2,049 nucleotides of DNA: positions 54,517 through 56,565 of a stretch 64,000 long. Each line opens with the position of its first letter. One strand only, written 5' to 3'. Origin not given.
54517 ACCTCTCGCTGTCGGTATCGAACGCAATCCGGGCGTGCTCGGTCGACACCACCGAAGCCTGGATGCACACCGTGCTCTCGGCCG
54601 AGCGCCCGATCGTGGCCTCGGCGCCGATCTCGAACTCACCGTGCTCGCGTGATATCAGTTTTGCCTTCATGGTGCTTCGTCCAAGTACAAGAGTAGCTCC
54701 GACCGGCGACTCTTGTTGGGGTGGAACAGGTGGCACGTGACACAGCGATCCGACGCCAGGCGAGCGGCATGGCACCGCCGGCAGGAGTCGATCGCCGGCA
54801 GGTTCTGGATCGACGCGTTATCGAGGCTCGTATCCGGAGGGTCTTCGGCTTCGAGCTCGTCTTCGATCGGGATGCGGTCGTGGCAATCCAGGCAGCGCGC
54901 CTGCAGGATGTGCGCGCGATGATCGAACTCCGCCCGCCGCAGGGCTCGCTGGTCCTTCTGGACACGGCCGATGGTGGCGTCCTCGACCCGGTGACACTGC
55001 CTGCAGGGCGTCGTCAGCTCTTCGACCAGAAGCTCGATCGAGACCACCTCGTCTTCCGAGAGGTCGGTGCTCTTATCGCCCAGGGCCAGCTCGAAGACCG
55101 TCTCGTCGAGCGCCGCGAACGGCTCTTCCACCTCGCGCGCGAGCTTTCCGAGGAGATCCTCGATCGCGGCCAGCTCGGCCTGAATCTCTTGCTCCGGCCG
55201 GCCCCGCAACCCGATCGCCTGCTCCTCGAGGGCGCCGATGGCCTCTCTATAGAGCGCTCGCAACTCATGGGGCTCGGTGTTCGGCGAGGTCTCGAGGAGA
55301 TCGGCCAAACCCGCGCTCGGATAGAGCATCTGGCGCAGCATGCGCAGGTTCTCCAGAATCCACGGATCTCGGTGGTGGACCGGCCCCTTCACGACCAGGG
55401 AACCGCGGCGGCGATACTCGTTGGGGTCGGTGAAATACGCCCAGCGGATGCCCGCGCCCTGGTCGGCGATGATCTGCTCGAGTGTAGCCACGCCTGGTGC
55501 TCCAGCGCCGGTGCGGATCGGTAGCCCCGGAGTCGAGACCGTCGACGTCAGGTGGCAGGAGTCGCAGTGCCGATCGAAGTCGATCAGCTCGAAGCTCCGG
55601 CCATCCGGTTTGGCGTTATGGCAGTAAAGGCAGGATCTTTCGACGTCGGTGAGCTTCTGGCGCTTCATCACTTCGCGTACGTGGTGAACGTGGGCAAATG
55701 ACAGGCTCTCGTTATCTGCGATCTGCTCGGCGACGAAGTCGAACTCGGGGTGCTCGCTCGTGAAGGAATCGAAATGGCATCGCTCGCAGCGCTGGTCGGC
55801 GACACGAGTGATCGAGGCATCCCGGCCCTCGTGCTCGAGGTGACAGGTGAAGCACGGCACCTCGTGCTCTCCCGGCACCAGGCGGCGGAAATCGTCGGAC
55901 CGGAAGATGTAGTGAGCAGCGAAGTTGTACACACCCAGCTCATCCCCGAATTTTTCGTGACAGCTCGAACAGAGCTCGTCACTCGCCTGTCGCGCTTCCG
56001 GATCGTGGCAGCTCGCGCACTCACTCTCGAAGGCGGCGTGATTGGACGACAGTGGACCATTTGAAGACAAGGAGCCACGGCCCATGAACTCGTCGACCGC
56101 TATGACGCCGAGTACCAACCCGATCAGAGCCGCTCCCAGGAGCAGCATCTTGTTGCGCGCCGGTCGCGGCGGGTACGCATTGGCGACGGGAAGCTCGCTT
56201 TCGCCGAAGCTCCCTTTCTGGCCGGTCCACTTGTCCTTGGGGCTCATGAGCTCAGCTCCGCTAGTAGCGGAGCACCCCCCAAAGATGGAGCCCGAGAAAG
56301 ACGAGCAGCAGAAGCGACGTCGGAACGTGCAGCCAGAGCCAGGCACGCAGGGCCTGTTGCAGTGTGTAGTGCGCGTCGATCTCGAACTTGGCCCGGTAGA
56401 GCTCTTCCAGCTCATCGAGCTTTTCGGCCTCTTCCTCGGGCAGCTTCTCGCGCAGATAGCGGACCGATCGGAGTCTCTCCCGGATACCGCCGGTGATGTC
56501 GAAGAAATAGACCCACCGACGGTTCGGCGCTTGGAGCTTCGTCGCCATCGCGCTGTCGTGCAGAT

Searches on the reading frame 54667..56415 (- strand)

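Call 38: search_protein_families(library=pfam, proteins=[window:54667-56415:-], max_evalue=0.0001)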
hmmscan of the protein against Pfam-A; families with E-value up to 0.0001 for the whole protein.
window:54667-56415:- (582 aa): 3 families
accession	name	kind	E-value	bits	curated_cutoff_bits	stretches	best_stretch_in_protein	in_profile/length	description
PF02085.21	Cytochrom_CIII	-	3e-06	27.9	22.9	0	121-214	20-101/101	Class III cytochrome C family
PF14537.11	Cytochrom_c3_2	-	5e-06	27.3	25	0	126-214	2-78/79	Cytochrome c3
PF09699.15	Paired_CXXCH_1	-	3.5e-05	23.8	20.6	0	126-156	1-39/41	Doubled CXXCH motif (Paired_CXXCH_1)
